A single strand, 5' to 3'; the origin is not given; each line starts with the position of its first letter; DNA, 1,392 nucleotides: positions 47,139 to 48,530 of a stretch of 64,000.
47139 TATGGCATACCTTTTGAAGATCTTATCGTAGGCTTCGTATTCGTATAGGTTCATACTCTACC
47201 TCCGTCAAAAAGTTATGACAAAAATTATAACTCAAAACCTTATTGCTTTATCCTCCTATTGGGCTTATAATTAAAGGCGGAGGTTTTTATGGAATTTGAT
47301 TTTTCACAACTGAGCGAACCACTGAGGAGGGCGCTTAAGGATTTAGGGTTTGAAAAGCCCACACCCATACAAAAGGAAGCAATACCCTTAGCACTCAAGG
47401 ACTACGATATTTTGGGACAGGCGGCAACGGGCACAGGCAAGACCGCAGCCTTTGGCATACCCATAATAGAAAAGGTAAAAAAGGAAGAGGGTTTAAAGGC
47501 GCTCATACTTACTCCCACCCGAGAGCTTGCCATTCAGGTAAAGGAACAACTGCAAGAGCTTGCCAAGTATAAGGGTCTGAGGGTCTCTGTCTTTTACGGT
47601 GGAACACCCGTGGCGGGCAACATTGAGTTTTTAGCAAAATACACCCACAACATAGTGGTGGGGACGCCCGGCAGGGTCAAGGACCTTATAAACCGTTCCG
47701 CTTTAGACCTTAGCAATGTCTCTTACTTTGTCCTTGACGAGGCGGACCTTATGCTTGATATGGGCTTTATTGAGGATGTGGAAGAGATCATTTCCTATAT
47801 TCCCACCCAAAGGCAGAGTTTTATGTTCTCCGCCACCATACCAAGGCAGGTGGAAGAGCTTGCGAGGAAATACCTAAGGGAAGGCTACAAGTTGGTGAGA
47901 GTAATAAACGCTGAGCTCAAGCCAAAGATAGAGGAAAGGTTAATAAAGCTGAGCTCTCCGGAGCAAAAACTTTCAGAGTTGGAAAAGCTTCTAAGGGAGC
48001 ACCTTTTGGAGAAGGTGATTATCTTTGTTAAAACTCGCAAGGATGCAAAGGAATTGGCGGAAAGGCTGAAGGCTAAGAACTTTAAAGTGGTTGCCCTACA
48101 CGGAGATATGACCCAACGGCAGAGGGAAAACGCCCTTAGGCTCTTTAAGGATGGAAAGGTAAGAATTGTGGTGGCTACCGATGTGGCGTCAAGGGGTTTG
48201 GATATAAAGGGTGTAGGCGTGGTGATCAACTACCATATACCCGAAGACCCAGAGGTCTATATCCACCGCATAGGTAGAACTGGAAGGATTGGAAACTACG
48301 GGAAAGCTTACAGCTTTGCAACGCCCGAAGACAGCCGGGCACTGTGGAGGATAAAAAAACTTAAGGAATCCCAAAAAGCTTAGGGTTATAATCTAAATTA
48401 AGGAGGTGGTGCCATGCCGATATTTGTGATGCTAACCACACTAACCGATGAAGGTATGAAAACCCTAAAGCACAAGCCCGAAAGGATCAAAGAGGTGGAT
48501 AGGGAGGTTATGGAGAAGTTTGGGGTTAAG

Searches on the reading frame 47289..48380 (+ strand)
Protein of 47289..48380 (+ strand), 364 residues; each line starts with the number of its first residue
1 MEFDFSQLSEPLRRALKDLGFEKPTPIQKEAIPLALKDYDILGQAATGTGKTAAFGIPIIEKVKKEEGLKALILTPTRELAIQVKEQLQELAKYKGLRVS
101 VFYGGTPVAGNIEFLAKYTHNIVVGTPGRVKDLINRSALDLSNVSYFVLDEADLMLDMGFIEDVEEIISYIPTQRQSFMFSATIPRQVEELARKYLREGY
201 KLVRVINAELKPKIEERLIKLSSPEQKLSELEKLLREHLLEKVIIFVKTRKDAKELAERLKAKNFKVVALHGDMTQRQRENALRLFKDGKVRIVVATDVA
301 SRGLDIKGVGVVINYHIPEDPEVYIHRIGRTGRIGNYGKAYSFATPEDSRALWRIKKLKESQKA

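Call 35: find_encoding_contigs(protein=window:47289-48380:+, flank=1000, max_places=4)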
Protein window:47289-48380:+ (364 aa): no gene with exactly this product is on record in the collection.
